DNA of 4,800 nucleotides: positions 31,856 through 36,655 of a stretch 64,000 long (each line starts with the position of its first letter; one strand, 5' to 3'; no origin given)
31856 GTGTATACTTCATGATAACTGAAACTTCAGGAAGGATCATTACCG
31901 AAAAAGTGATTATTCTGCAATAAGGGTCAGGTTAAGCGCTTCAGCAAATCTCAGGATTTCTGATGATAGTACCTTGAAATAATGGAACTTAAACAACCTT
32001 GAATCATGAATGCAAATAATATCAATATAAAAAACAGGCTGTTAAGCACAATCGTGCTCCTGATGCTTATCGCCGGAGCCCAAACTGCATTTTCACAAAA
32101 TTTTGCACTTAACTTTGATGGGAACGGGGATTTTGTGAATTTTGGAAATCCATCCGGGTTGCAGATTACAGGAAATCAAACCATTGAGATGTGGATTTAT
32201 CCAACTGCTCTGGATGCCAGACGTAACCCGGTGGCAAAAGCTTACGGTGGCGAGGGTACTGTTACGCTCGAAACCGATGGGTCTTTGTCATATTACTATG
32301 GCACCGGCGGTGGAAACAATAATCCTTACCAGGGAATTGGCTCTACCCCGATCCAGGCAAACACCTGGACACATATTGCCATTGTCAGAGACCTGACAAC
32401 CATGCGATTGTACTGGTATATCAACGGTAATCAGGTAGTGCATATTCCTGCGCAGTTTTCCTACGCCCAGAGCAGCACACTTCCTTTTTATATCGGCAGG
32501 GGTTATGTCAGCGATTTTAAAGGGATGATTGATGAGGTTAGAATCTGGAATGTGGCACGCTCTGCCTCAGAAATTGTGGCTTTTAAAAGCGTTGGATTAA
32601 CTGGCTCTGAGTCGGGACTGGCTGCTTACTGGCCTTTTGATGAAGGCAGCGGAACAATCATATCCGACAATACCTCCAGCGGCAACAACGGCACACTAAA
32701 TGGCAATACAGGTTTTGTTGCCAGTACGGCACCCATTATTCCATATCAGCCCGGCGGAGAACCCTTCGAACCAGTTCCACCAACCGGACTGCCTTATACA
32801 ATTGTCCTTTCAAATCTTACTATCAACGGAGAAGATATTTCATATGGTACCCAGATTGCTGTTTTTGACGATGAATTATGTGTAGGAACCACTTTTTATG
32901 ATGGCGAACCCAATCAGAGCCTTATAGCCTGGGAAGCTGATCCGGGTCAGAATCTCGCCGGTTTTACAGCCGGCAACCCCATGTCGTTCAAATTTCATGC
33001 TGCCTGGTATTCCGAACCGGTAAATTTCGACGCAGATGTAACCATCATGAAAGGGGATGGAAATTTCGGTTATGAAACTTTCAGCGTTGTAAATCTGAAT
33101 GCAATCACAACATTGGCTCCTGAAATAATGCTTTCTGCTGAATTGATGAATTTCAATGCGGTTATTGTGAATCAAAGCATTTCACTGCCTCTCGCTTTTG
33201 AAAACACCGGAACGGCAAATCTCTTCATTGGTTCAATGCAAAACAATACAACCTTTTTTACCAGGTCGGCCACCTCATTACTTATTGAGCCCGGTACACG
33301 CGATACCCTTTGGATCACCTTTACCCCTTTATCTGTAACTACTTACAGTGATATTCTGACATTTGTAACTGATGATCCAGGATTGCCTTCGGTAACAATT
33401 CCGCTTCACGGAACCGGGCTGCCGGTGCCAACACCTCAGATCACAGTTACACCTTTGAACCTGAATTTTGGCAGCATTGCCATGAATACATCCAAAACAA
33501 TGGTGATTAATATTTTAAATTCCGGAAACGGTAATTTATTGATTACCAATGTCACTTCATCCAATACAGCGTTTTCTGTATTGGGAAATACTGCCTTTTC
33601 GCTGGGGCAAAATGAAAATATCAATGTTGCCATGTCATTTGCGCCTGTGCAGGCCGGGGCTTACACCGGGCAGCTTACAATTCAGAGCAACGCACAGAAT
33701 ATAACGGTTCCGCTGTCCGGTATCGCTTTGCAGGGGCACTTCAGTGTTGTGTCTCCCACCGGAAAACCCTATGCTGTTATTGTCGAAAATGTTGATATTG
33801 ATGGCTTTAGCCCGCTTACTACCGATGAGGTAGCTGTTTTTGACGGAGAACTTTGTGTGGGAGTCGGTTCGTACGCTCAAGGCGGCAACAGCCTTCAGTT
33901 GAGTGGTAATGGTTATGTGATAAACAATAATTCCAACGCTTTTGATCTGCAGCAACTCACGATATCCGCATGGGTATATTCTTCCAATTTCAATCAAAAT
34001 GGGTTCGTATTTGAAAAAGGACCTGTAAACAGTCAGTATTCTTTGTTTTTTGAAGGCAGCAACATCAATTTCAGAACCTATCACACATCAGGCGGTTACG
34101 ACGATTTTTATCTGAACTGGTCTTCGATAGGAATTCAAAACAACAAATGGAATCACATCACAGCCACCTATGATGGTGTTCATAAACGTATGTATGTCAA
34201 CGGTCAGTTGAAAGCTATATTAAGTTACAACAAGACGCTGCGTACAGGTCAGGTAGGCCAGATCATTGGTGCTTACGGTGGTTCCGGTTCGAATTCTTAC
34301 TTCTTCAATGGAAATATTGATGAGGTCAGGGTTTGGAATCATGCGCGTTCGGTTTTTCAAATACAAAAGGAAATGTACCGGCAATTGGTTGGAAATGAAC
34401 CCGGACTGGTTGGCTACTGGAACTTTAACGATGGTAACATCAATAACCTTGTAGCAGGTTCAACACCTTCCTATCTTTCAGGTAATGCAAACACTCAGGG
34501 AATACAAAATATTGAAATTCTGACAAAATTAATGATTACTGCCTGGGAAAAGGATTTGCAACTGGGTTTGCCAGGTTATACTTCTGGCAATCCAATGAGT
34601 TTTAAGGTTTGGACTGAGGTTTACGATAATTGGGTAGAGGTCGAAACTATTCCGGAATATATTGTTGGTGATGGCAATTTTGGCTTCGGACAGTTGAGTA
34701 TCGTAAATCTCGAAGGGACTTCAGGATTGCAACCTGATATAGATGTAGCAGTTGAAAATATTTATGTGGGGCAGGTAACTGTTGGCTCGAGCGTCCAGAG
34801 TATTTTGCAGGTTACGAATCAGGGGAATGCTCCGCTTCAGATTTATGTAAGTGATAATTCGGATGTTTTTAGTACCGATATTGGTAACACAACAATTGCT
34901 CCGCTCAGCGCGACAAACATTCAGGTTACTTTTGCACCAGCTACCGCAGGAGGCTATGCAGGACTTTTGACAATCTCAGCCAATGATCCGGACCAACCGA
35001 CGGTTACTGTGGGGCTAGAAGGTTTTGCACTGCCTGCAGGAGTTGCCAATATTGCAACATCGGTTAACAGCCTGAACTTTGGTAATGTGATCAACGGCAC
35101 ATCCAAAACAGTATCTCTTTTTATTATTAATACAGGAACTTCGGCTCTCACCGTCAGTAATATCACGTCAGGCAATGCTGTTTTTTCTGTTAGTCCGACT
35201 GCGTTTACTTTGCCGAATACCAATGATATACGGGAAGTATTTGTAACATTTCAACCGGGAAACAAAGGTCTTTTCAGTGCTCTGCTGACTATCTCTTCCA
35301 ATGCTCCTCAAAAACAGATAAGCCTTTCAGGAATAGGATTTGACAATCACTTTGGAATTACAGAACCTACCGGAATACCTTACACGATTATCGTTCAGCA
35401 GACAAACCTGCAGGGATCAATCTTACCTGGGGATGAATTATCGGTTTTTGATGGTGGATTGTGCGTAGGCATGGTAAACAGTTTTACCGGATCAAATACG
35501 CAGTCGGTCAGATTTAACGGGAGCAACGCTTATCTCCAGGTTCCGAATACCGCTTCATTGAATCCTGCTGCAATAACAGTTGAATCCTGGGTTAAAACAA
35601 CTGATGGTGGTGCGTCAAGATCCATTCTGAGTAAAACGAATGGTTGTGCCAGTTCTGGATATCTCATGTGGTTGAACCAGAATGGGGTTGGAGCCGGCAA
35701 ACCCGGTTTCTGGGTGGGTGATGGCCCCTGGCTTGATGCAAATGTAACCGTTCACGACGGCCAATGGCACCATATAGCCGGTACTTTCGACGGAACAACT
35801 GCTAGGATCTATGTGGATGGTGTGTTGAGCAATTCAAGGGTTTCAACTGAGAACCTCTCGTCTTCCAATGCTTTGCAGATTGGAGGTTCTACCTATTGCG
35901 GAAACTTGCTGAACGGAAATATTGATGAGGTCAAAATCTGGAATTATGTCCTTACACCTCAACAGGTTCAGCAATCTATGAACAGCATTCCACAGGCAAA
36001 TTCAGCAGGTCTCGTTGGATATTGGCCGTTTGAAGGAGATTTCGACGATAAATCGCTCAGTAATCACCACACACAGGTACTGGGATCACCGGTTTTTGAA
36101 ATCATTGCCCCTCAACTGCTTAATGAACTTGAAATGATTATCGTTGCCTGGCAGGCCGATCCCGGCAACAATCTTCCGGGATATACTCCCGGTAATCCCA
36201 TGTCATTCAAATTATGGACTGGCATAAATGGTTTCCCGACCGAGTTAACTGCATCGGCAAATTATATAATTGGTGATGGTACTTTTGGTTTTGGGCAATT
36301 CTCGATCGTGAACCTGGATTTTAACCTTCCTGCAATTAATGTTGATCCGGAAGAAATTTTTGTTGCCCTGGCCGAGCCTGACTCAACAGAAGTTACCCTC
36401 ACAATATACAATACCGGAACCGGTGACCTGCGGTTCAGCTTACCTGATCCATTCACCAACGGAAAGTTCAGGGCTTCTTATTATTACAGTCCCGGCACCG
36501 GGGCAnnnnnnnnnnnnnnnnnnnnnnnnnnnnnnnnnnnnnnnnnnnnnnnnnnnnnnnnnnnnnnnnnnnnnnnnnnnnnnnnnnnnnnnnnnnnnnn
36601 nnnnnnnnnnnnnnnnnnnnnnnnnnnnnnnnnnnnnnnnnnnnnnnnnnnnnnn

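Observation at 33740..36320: Domain-in-domain architecture: LamG inserted into a loop of the ~115-aa module, twice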

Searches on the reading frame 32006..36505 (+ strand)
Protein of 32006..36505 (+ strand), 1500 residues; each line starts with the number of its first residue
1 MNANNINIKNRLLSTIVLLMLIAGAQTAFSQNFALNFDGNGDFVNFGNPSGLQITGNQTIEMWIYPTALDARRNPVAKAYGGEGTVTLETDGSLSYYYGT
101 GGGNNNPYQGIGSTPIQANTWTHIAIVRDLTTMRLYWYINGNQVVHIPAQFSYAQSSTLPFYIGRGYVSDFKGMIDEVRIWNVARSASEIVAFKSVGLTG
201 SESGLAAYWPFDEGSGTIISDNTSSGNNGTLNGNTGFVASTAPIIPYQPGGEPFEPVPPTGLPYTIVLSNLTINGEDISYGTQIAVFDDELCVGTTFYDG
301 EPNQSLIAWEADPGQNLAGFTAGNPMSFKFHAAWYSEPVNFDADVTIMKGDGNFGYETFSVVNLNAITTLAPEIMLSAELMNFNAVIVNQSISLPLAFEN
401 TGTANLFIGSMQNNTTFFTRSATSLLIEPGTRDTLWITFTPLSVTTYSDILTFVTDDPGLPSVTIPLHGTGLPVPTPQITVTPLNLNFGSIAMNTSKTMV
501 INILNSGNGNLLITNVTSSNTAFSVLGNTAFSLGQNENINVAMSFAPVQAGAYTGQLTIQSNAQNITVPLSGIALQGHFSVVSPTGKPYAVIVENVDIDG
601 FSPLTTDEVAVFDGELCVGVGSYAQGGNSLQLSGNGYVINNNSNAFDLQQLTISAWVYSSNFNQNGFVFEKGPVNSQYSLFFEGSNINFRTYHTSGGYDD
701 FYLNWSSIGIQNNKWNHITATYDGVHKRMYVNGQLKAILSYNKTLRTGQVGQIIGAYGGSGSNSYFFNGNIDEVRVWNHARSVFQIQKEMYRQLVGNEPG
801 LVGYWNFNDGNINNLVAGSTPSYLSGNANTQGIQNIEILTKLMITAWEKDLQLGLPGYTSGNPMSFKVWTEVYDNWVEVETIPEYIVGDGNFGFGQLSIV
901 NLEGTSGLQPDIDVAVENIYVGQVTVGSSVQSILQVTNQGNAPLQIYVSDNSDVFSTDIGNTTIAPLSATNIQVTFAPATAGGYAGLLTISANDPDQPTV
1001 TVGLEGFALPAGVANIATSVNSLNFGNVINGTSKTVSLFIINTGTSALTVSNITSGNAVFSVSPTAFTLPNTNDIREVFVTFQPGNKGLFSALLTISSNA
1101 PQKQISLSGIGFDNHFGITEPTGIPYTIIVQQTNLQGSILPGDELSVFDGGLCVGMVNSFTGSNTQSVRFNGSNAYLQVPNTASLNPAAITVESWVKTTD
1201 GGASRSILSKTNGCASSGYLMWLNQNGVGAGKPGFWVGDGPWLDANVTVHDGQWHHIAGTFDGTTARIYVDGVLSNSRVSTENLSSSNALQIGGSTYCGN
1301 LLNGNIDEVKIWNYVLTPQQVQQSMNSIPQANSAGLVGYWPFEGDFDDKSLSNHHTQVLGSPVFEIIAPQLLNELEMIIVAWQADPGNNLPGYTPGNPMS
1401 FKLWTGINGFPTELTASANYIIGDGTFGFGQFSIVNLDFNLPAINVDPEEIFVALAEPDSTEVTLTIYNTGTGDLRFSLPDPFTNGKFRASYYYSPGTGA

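Call 4: search_protein_families(library=pfam, proteins=[window:32006-36505:+], max_evalue=0.01)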
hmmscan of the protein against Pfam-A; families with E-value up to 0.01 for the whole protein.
window:32006-36505:+ (1500 aa): 21 families
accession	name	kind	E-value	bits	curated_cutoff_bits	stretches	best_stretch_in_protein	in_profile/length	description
PF13385.13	Laminin_G_3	-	5.6e-82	273.7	27.6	3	1171-1322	1-151/151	Concanavalin A-like lectin/glucanases superfamily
PF22544.2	HYDIN_VesB_CFA65-like_Ig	-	2.4e-35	121.2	25.5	4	912-1006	3-99/100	HYDIN/CFA65/VesB-like, Ig-like domain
PF22073.2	Cep192_D4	-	1.7e-34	118.8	35.5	4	477-573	2-110/112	Cep192 domain 4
PF15780.11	ASH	-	1.4e-28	99.4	27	4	381-462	14-97/98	Abnormal spindle-like microcephaly-assoc'd, ASPM-SPD-2-Hydin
PF07610.17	DUF1573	-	9.6e-23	80.5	26.1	3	484-567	6-89/98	Protein of unknown function (DUF1573)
PF24507.1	Ig_CFAP65_4th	-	1.1e-15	58.2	27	1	934-1002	2-70/76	CFAP65, fourth Ig-like domain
PF22066.2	Cep192_D8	-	6.8e-15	55.6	33.5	1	486-574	13-100/101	Cep192 domain 8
PF22067.2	Cep192_D3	-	1e-14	54.9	27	1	918-992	8-84/99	Cep192 domain 3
PF02210.31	Laminin_G_2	-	3.2e-09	37.8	22.9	1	1246-1295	47-99/126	Laminin G domain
PF12371.14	TMEM131_like_N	-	5.3e-08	33.4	28.8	1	481-560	3-83/84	Transmembrane protein 131-like N-terminal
PF02973.23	Sialidase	-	3.2e-06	27.2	26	0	726-786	118-181/189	Sialidase, N-terminal domain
PF00354.24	Pentaxin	-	3.9e-06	27.1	25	0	1253-1324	84-166/194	Pentaxin family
PF22064.2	Cep192_D2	-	5.2e-06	27.2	27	0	1020-1048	11-39/154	Cep192 domain 2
PF22060.2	Cep192_D1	-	7.1e-06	26.2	27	0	961-992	66-97/123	Cep192 domain 1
PF24798.1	Ig-CFAP74_4th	-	2.4e-05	24.9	28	0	917-991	4-80/95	CFAP74 forth Ig-like domain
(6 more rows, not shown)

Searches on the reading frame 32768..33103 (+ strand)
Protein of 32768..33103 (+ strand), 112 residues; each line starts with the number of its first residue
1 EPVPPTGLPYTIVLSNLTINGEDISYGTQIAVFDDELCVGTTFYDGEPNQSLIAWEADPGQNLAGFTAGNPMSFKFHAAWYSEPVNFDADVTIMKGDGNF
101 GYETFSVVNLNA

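Call 8: search_protein_families(library=pfam, proteins=[window:32768-33103:+], max_evalue=10)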
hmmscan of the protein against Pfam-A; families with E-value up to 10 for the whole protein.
window:32768-33103:+ (112 aa): 0 families

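Call 9: search_protein_families(library=ncbifam, proteins=[window:32768-33103:+], max_evalue=10)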
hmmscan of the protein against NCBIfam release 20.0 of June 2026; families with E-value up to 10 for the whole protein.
window:32768-33103:+ (112 aa): 0 families

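Call 14: find_homologous_proteins(query=A2, max_evalue=0.001)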
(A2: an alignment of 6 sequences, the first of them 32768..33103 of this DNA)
Query A2 (6 sequences) (112 aa, profile of the alignment): 34 proteins with E <= 0.001 among 578 candidates.
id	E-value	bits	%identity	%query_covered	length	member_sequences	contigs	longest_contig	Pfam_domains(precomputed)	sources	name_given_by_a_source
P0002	3.1e-30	122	47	65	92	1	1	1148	-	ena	-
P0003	7.5e-28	115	38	95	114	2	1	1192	-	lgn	-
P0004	2.5e-27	113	39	96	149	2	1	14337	-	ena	-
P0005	2.0e-26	110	38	97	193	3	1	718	-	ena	-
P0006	2.5e-24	103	42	95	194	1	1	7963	-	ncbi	-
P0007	3.3e-24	103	41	99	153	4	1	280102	-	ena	-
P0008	2.6e-23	100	42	96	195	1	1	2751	-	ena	-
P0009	2.5e-21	94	41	68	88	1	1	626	-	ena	-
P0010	3.3e-17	80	39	89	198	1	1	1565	PF00404.25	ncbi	-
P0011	1.1e-16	79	40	84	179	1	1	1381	PF24827.2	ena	-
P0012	6.5e-15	73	56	54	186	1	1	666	-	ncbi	-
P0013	2.0e-14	72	56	54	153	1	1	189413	-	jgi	jgi:hypothetical protein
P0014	2.5e-14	71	31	96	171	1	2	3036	-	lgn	-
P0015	4.0e-14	71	30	93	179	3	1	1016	-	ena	-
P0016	4.4e-14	70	41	64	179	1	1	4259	-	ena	-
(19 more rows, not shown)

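Call 17: search_protein_representatives(alignment_id=A1)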
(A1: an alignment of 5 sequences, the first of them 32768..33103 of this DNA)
Query: 5 sequences, 112 profile positions. Proteins with E-value up to 0.001 (for the whole library): 3087; up to 1e-10: 1245; up to 1e-30: 209. The best 150 are listed.
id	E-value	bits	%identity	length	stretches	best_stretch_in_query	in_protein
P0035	1.3e-130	444.1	-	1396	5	2-112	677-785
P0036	4.0e-127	432.9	-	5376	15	6-112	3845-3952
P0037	9.1e-123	418.9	-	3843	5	2-111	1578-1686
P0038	4.9e-120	410.1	-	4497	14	10-110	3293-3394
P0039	4.1e-112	384.6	-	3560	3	2-111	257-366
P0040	4.9e-112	384.3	-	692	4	2-111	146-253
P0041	9.9e-112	383.3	-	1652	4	2-104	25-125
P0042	1.4e-109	376.4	-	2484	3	2-110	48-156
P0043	3.6e-108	371.9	-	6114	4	2-111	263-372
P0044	4.0e-106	365.3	-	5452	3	2-112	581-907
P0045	2.3e-98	340.3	-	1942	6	2-105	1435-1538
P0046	2.6e-96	333.7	-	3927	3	3-112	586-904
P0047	3.9e-95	329.9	-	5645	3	2-111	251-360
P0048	3.1e-94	327.0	-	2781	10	6-105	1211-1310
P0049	4.1e-94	326.6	-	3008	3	2-111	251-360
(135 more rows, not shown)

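Call 35: predict_structure(alignment_id=A3)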
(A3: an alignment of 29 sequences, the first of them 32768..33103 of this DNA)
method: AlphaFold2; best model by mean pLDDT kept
length: 112 residues; sequences in the alignment: 29
mean_pLDDT: 95.0   pTM: 0.87
mean pLDDT of the five models: 95.0, 94.9, 94.9, 94.2, 93.7
residues with pLDDT >= 90: 101; 70-90: 11; 50-70: 0; < 50: 0
segments of 3 or more residues with pLDDT < 50: none
pLDDT, mean of each block of 10 residues (from residue 1): 96 95 93 98 93 98 98 93 90 96 95 95
secondary structure, 60 per line:
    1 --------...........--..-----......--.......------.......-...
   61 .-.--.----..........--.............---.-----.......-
elements in order: E9-19 E29-34 E37-43 E50-56 E71-80 E83-95 E105-111

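Call 39: fold_search(model_id=the predicted structure, library=pdb)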
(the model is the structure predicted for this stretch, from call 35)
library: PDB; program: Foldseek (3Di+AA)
matches with E <= 10: 596; with E <= 0.001: 0
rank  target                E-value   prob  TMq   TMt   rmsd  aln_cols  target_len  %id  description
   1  2x9w                  3.1e-02  0.92  0.39  0.14   6.2       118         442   14  STRUCTURE OF THE PILUS BACKBONE (RRGB) FROM STREPTOCOCCUS PNEUMONIAE (released 2010-06-30)
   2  2x9x                  4.6e-02  0.87  0.38  0.14   6.3       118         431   14  STRUCTURE OF THE PILUS BACKBONE (RRGB) FROM STREPTOCOCCUS PNEUMONIAE (released 2010-06-30)
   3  8dhv_A                5.7e-02  0.63  0.28  0.08   6.5        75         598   16  Treponema lecithinolyticum beta-glucuronidase (released 2023-05-17)
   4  2x9z                  7.1e-02  0.82  0.38  0.20   6.2       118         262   14  STRUCTURE OF THE PILUS BACKBONE (RRGB) FROM STREPTOCOCCUS PNEUMONIAE (released 2010-06-30)
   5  2x9y                  9.4e-02  0.77  0.38  0.13   6.3       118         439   14  STRUCTURE OF THE PILUS BACKBONE (RRGB) FROM STREPTOCOCCUS PNEUMONIAE (released 2010-06-30)
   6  8hxa_G                9.9e-02  0.72  0.38  0.39   7.8       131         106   11  Cryo-EM structure of MPXV M2 in complex with human B7.1 (released 2023-08-30)
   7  9h7k_B                1.0e-01  0.66  0.34  0.36   6.5        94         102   11  Human Transthyretin in Complex with 8-(3,5-dimethyl-1H-pyrazol-4-yl)quinoline (released 2025-03-12)
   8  1yko_B                1.2e-01  0.75  0.43  0.24   8.6       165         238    9  Protocatechuate 3,4-Dioxygenase Y408H mutant (released 2005-08-16)
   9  4ief_B                1.2e-01  0.69  0.34  0.11  12.2        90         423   14  Complex of Porphyromonas gingivalis RgpB pro- and mature domains (released 2013-04-10)
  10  4ief_D                1.5e-01  0.72  0.36  0.12  11.6        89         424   13  Complex of Porphyromonas gingivalis RgpB pro- and mature domains (released 2013-04-10)
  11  9h7g_B                1.5e-01  0.44  0.35  0.36  10.3       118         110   10  Human Transthyretin in Complex with 1H-indole-3-carbonitrile (released 2025-03-12)
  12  8f9p_A                1.6e-01  0.66  0.35  0.11   7.7       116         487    9  Dog sialic acid esterase (SIAE) inactive mutant S128A (released 2024-05-29)
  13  6n0a_B                1.6e-01  0.16  0.25  0.15   9.7       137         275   13  Structure of the major pilin protein (T-18.1) from Streptococcus pyogenes serotype MGAS8232 (released 2019-04-17)
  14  2x5p                  1.7e-01  0.47  0.36  0.38   8.7       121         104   16  Crystal structure of the Streptococcus pyogenes fibronectin binding protein Fbab-B (released 2010-09-01)
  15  1cvr                  1.8e-01  0.63  0.35  0.11  12.1        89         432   13  Crystal structure of the Arg specific cysteine proteinase gingipain R (RGPB) (released 2000-03-01)
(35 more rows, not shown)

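Call 48: find_encoding_contigs(protein=P0013, flank=6000, max_places=3)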
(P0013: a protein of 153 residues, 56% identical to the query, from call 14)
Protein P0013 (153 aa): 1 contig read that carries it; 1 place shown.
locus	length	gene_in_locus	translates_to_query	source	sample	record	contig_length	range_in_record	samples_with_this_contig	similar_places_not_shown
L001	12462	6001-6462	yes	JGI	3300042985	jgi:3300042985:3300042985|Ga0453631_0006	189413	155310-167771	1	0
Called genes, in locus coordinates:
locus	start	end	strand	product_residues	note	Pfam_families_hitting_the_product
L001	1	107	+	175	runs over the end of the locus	PF13585:CHU_C (weak), PF18962:Por_Secre_tail, PF13860:FlgD_ig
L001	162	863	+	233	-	PF18962:Por_Secre_tail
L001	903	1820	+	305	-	PF13385:Laminin_G_3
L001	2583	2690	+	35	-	-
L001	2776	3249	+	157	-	-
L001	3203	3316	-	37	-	-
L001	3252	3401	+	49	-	-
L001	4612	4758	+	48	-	-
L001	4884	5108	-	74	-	-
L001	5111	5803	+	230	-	PF22073:Cep192_D4 (weak), PF13385:Laminin_G_3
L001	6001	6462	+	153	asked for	-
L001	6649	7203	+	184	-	-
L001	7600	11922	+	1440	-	PF25292:Beta-prop_CGLA (faint), PF00041:fn3 (weak), PF25833:Fn3_SaeA_3rd (faint), PF13360:PQQ_2, PF13570:Beta-prop_ACSF4, PF01011:PQQ (faint), PF13360:PQQ_2, PF13570:Beta-prop_ACSF4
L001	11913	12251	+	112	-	-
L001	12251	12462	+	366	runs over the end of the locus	PF00041:fn3 (weak), PF01011:PQQ (faint), PF13570:Beta-prop_ACSF4, PF23414:Beta-prop_EML_2 (faint), PF25292:Beta-prop_CGLA (faint), PF13360:PQQ_2, PF13570:Beta-prop_ACSF4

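Call 50: search_protein_families(library=pfam, proteins=[P0012], max_evalue=0.01)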
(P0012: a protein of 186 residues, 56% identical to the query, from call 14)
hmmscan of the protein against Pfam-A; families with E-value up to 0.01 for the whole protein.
P0012 (186 aa): 0 families

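Call 74: fold_search(model_id=the predicted structure, library=viral)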
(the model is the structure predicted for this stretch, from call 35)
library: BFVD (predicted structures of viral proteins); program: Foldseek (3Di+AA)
matches with E <= 10: 357; with E <= 0.001: 0
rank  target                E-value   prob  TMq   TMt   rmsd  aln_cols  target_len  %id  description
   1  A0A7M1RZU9            4.6e-03  1.00  0.41  0.08   5.8       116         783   11  Uncharacterized protein [uncultured phage cr116_1]
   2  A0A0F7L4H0            1.8e-02  0.96  0.42  0.36   8.0       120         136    9  Uncharacterized protein [uncultured marine virus]
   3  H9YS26                2.3e-02  1.00  0.49  0.21   4.3       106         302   10  (no name in the UniProt tables at hand)
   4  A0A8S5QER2            2.9e-02  0.97  0.41  0.11   5.8       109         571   11  Nucleoid-associated protein [Siphoviridae sp. ctEIp38]
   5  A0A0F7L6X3            5.3e-02  0.21  0.25  0.18  11.9       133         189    5  Uncharacterized protein [uncultured marine virus]
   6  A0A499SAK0            7.4e-02  0.75  0.40  0.28   7.7       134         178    7  (no name in the UniProt tables at hand)
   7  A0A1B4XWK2            7.8e-02  0.75  0.34  0.17   5.5        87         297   20  Lipoprotein [Tenacibaculum phage pT24]
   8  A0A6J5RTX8            8.2e-02  0.91  0.45  0.24   5.2       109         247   10  Uncharacterized protein [uncultured Caudovirales phage]
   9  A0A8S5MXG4            8.2e-02  0.89  0.40  0.09   7.0       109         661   13  DUF6273 domain-containing protein [Siphoviridae sp. ct91l7]
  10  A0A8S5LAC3            8.2e-02  0.69  0.39  0.37   6.1       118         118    8  Uncharacterized protein [Myoviridae sp. ctPuP5]
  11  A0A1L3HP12            8.7e-02  0.30  0.26  0.17  11.3       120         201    7  Glycoprotein E68-E52 [Elephant endotheliotropic herpesvirus 1A]
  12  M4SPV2                1.1e-01  0.47  0.34  0.25  10.1       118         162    8  Structural protein [Cellulophaga phage phiST]
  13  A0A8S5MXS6            1.1e-01  0.57  0.33  0.10   6.6       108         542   14  Tail collar fiber protein [Myoviridae sp. ctRRy11]
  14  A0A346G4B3            1.3e-01  0.54  0.35  0.13   9.7       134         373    7  (no name in the UniProt tables at hand)
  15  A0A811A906            1.3e-01  0.51  0.34  0.27   9.1       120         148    7  (no name in the UniProt tables at hand)
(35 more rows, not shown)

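Call 75: search_solved_structures(query=A3, max_evalue=1)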
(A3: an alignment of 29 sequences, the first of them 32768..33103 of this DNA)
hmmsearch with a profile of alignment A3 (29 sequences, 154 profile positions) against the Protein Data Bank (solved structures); distinct sequences matched with E-value up to 1: 0.
